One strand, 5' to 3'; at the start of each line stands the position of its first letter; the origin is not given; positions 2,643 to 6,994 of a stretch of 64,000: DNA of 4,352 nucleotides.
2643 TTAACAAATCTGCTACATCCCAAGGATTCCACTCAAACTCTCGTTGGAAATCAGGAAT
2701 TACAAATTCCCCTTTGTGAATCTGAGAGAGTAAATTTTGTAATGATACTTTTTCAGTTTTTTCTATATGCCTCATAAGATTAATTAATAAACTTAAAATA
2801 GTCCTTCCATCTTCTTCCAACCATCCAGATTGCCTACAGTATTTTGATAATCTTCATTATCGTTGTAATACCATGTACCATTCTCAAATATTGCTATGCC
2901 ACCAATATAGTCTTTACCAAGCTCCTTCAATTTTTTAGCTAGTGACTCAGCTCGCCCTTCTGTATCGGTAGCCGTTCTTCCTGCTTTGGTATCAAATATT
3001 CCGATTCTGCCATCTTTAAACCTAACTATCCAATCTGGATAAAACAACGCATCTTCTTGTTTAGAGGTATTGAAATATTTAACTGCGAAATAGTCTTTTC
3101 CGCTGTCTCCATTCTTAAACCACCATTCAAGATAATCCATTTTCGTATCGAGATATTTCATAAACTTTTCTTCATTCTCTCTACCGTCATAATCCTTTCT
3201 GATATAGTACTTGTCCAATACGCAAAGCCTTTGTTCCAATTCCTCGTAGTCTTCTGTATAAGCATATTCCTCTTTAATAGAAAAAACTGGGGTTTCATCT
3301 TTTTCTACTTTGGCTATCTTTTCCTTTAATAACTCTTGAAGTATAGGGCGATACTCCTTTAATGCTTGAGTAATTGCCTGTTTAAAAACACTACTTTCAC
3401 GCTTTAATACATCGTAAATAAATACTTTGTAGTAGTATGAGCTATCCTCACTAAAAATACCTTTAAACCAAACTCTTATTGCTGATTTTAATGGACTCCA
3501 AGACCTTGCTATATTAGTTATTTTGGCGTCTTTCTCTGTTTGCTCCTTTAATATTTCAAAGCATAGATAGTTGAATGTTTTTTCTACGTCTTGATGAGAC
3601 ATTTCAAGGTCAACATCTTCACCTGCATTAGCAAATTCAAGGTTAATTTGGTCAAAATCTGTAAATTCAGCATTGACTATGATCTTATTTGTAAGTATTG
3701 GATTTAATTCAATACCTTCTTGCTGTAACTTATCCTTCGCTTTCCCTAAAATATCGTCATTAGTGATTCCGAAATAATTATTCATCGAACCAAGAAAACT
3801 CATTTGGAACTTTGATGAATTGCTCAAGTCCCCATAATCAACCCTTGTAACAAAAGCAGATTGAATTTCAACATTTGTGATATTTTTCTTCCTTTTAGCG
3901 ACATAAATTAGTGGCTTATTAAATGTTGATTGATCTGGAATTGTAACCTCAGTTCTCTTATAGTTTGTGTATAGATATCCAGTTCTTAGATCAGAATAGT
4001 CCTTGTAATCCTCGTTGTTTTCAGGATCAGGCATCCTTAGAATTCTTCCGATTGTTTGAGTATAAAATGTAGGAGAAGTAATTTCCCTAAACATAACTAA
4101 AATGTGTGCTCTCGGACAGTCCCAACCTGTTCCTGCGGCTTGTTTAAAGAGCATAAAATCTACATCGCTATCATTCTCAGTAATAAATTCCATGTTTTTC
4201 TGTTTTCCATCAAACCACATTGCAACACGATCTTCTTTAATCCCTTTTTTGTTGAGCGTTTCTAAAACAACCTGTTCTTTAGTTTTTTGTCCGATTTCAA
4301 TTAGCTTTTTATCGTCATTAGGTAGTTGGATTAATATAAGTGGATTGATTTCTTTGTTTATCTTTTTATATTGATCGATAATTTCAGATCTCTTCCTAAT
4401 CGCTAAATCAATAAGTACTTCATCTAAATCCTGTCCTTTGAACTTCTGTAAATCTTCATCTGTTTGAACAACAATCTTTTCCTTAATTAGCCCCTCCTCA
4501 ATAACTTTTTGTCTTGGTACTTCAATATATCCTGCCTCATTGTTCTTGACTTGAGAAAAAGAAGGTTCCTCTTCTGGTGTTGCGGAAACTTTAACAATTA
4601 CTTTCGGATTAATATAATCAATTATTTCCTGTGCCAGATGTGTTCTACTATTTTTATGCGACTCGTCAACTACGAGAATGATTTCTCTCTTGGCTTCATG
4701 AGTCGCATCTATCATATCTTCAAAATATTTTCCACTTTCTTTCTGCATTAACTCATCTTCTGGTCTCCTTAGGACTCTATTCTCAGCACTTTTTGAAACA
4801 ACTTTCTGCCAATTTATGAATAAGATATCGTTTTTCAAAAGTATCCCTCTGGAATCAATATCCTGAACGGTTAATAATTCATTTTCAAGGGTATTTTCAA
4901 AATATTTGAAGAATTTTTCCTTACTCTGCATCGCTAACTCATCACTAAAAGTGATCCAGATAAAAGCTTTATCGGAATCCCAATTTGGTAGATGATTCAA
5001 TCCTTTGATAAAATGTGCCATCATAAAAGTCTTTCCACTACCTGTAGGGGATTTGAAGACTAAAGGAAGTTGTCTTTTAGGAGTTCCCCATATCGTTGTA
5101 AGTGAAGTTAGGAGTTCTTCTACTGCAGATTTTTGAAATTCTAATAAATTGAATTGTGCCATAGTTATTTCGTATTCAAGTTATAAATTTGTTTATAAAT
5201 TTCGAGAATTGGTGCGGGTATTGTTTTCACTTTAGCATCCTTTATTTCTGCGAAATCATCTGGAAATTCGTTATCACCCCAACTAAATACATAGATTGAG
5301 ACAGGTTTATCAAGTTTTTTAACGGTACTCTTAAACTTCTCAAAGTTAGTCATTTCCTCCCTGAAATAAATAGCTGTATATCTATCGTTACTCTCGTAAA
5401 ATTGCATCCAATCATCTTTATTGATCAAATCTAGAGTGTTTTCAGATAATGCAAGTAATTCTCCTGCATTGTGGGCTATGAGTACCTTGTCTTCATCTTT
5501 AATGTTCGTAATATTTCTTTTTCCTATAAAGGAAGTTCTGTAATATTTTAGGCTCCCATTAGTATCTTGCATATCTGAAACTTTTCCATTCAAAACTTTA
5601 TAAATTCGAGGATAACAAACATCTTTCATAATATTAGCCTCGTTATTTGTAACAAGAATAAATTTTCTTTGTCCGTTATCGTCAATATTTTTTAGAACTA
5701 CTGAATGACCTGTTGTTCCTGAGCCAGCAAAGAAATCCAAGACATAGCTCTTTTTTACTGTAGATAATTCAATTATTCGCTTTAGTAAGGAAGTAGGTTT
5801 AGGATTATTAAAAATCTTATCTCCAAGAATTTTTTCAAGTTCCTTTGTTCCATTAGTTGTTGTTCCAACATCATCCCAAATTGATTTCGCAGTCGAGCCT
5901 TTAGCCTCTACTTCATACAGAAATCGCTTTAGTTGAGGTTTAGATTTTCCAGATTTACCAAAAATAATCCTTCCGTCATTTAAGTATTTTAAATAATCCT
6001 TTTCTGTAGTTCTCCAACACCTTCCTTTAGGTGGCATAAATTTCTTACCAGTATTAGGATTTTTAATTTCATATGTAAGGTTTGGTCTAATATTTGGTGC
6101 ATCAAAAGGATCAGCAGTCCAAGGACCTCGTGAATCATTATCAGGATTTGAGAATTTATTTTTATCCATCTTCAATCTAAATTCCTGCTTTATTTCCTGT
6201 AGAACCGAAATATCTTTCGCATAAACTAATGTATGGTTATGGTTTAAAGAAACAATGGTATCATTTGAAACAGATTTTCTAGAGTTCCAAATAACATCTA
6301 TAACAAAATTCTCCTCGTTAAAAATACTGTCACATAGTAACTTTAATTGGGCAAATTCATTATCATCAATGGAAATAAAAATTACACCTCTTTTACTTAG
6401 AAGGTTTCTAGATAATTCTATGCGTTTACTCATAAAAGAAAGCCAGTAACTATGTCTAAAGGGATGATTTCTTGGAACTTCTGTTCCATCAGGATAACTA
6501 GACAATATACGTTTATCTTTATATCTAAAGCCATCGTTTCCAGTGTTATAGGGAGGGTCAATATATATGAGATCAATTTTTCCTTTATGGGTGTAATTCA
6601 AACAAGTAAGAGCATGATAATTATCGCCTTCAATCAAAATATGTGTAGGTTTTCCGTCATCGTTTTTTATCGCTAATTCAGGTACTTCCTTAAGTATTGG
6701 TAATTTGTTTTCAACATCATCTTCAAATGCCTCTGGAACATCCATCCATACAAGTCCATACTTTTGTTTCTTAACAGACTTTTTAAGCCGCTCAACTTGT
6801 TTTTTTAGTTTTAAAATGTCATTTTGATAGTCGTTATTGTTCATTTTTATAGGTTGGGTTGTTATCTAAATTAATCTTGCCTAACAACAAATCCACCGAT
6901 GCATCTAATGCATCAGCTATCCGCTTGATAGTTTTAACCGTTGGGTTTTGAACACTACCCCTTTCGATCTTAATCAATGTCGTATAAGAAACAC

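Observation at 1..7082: Defense cargo block: GmrSD-like enzyme fused to AlbA_2, C-protein-controlled Type III R-M, and a partial HEPN-like gene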

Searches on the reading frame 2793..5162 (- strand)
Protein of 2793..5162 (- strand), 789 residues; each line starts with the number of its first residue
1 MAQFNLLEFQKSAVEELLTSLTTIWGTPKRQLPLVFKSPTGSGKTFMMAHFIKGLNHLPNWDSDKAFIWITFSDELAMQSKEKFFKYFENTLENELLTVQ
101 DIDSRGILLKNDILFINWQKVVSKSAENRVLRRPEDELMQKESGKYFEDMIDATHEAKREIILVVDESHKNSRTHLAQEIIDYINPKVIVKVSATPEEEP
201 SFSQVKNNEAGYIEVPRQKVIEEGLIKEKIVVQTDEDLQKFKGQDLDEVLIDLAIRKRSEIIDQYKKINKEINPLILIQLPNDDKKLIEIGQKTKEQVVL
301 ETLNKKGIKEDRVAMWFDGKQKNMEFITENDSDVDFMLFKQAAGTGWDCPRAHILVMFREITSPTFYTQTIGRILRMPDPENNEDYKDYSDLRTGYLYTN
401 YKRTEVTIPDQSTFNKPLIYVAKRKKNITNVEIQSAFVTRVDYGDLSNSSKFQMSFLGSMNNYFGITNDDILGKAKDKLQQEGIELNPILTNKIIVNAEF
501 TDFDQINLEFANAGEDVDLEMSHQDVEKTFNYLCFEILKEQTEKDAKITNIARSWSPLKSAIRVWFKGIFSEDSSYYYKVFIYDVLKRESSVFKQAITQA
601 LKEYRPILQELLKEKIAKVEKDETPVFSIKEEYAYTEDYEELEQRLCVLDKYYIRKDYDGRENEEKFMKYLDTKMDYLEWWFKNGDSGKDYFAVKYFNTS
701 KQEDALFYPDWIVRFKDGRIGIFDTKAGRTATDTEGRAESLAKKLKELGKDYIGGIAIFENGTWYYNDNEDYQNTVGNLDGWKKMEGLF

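Call 3: search_protein_families(library=pfam, proteins=[window:2793-5162:-], max_evalue=0.01)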
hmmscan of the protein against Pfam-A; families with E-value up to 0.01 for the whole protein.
window:2793-5162:- (789 aa): 4 families
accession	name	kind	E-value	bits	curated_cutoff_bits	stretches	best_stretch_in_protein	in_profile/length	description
PF04851.21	ResIII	-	1.9e-21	77.1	22.5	1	4-197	2-163/164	Type III restriction enzyme, res subunit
PF18766.7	SWI2_SNF2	-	8.2e-08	32.6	26.7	1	10-199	2-158/221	SWI2/SNF2 ATPase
PF00270.35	DEAD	-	2e-06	28.1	26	1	24-199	18-163/167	DEAD/DEAH box helicase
PF00271.37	Helicase_C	-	0.00013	22.6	23.5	1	301-377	32-109/110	Helicase conserved C-terminal domain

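Call 7: search_protein_families(library=padloc, proteins=[window:2793-5162:-], max_evalue=0.01)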
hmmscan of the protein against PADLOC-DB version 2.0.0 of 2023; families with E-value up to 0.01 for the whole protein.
window:2793-5162:- (789 aa): 3 families
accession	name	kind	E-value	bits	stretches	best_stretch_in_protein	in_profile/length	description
PDLC03652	REase_III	-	9.3e-16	55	1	35-402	27-411/809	Type III restriction enzyme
PDLC03653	REase_III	-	4.6e-15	52.8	1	162-380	262-472/883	Type III restriction enzyme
PDLC03650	REase_III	-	2.4e-11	40.8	1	161-380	226-424/898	Type III restriction enzyme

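Call 10: search_protein_families(library=ncbifam, proteins=[window:2793-5162:-], max_evalue=0.01)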
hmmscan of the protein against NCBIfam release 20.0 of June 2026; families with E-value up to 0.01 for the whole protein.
window:2793-5162:- (789 aa): 1 family
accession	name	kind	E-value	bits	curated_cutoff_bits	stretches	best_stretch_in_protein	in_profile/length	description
NF053632.1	heli_RadD_YejH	equivalog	0.0015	17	720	0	334-380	299-345/573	DNA repair helicase RadD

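Call 57: search_solved_structures(query=window:2793-5162:-, max_evalue=0.1, show_alignments=1)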
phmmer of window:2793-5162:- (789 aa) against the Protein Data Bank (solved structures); distinct sequences matched with E-value up to 0.1: 0.

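Call 60: find_homologous_proteins(query=window:2793-5162:-, max_evalue=1e-10)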
Query window:2793-5162:- (789 aa): 4263 proteins with E <= 1e-10 among 8000 candidates; the best 120 are listed.
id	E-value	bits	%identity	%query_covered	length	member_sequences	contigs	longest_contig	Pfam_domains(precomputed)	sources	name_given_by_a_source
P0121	0.0e+0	1740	97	100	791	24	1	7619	PF00270.36,PF18766.8,PF04851.22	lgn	-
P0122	0.0e+0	1557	85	100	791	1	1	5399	PF00270.36,PF18766.8,PF04851.22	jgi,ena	-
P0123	0.0e+0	1408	81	94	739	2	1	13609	PF04851.22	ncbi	-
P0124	0.0e+0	1179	65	100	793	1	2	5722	PF00270.36,PF18766.8,PF04851.22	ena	-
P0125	0.0e+0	1164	65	100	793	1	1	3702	PF00270.36,PF18766.8,PF04851.22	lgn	-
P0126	0.0e+0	1143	62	100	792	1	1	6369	PF00270.36,PF18766.8,PF01637.25,PF04851.22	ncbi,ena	-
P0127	0.0e+0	1138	63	100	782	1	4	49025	PF00270.36,PF18766.8,PF04851.22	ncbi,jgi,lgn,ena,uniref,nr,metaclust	ncbi:hypothetical protein A2671_00545 [Candidatus Kaiserbacteria bacterium RIFCSPHIGHO2_01_FULL_49_1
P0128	0.0e+0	1137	62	100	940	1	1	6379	PF00270.36,PF00717.29,PF18766.8,PF00004.36,PF01637.25,PF04851.22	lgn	-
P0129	0.0e+0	1126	63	97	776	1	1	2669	PF18766.8,PF04851.22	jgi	-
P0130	0.0e+0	1118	61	100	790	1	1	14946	PF00270.36,PF18766.8,PF04851.22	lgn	-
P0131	0.0e+0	1115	63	98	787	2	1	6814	PF00270.36,PF18766.8,PF04851.22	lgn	-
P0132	0.0e+0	1114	62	100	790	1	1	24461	PF00270.36,PF18766.8,PF01637.25,PF04851.22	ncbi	-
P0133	0.0e+0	1113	60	100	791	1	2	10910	PF00270.36,PF18766.8,PF04851.22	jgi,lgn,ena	-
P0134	0.0e+0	1112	63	100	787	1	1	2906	PF00270.36,PF18766.8,PF04851.22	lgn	-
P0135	0.0e+0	1110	61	100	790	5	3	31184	PF00270.36,PF18766.8,PF01637.25,PF04851.22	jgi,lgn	jgi:type III restriction enzyme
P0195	0.0e+0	1073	60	100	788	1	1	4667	PF00270.36,PF18766.8,PF04851.22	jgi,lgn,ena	-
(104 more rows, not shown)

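Call 103: find_encoding_contigs(protein=window:2793-5162:-, flank=10000, max_places=4)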
Protein window:2793-5162:- (789 aa): 2 contigs read that carry it; 2 places shown.
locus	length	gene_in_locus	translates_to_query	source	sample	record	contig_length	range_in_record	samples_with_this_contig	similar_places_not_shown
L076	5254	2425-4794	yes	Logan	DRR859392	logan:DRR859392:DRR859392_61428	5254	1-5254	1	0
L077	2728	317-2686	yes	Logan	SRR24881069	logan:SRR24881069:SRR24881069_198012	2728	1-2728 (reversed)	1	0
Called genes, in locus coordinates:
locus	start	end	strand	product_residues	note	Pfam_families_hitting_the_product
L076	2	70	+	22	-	?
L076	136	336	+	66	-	-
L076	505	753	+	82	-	PF13560:HTH_31, PF12844:HTH_19, PF01381:HTH_3, PF13443:HTH_26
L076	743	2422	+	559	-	PF01555:N6_N4_Mtase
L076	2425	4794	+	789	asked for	PF00270:DEAD (weak), PF04851:ResIII, PF18766:SWI2_SNF2 (weak)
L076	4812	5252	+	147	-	?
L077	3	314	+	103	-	?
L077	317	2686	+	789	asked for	PF00270:DEAD (weak), PF04851:ResIII, PF18766:SWI2_SNF2 (weak)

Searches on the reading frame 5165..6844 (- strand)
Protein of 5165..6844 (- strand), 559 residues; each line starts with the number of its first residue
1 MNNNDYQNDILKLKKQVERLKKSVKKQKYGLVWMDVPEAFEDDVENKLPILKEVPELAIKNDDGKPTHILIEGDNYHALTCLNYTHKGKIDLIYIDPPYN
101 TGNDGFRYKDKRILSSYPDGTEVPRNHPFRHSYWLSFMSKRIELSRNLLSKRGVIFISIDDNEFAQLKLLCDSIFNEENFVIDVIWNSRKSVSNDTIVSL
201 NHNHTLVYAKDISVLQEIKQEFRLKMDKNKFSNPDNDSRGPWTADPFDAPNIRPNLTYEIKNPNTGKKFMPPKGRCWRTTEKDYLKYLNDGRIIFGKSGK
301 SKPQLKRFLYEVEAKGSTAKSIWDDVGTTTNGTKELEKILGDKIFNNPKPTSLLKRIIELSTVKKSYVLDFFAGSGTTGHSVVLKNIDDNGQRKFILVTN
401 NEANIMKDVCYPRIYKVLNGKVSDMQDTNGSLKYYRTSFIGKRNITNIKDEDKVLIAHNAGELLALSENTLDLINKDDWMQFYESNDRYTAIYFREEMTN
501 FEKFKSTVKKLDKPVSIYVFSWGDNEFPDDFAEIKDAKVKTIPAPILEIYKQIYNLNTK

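Call 3: search_protein_families(library=pfam, proteins=[window:5165-6844:-], max_evalue=0.01)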
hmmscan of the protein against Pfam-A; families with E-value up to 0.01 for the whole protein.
window:5165-6844:- (559 aa): 2 families
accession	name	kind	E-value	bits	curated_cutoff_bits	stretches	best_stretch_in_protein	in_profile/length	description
PF01555.25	N6_N4_Mtase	-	7e-34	118.1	26.7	1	90-382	1-199/221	DNA methylase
PF03602.21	Cons_hypoth95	-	3.4e-05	24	24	0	73-103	98-127/182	Conserved hypothetical protein 95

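Call 7: search_protein_families(library=padloc, proteins=[window:5165-6844:-], max_evalue=0.01)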
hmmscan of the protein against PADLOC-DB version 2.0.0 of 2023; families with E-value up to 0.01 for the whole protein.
window:5165-6844:- (559 aa): 36 families (the best 25 are shown)
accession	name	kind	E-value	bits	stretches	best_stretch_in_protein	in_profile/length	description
PDLC03634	MTase_III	-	5e-100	334.2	1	9-405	38-449/621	Type III methyltransferase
PDLC03644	MTase_III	-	4e-92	307.7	1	42-437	15-421/542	Type III methyltransferase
PDLC03641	MTase_III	-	2.6e-88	295.2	1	9-408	46-454/657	Type III methyltransferase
PDLC03642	MTase_III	-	4.1e-86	287.7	1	16-453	31-443/528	Type III methyltransferase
PDLC03637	MTase_III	-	3.5e-76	254.9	1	25-405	81-458/513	Type III methyltransferase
PDLC03640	MTase_III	-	3.9e-67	225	2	251-423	277-452/654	Type III methyltransferase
PDLC03639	MTase_III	-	3e-58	195.6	2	18-299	37-304/639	Type III methyltransferase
PDLC03636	MTase_III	-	4.3e-58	195.5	1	60-421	34-412/575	Type III methyltransferase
PDLC03643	MTase_III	-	2.2e-46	157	1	138-402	1-268/465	Type III methyltransferase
PDLC03635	MTase_III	-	2.2e-46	156.9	2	57-240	208-378/708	Type III methyltransferase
PDLC03638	MTase_III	-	5.7e-45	151.9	1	67-425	380-688/816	Type III methyltransferase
PDLC03646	MTase_III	-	3.8e-40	135.6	2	60-209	464-599/1057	Type III methyltransferase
PDLC03645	MTase_III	-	2.2e-38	129.8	2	59-188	131-252/709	Type III methyltransferase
PDLC03354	MTase_II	-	2.8e-37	126.8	1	68-405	61-375/425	Type II methyltransferase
PDLC03278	MTase_II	-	1.8e-30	104.7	2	77-213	8-124/390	Type II methyltransferase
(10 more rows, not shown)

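Call 10: search_protein_families(library=ncbifam, proteins=[window:5165-6844:-], max_evalue=0.01)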
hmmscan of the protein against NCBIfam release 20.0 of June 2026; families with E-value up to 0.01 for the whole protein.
window:5165-6844:- (559 aa): 4 families
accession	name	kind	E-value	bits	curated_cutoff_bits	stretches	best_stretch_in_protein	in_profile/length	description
NF050803.1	DnaMtaseCcrMCaul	equivalog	4.6e-11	42.2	830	1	329-439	170-272/350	adenine-specific DNA-methyltransferase CcrM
NF008572.0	PRK11524.1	equivalog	1.5e-10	40.7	292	2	348-401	198-245/294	adenine-specific DNA-methyltransferase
TIGR00095.1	TIGR00095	equivalog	0.0018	17.9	117.5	0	86-103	121-138/194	16S rRNA (guanine(966)-N(2))-methyltransferase RsmD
NF010253.0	PRK13699.1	subfamily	0.0066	16.2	244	0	340-379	139-178/226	DNA methyltransferase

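Call 58: search_solved_structures(query=window:5165-6844:-, max_evalue=0.001)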
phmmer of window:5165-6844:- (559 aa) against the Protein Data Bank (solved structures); distinct sequences matched with E-value up to 0.001: 4.
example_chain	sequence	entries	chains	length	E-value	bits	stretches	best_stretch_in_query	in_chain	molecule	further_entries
6k0w_B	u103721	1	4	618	2.9e-60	207.8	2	130-405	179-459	Adenine specific DNA methyltransferase (Mod)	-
7dsu_A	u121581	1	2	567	7e-46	160.3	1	24-427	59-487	Mbo45V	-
4zcf_A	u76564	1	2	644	7.4e-40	140.5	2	23-214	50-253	Restriction endonuclease EcoP15I, modification subunit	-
6pbd_A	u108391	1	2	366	0.00023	23.3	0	333-385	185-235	Modification methylase CcrMI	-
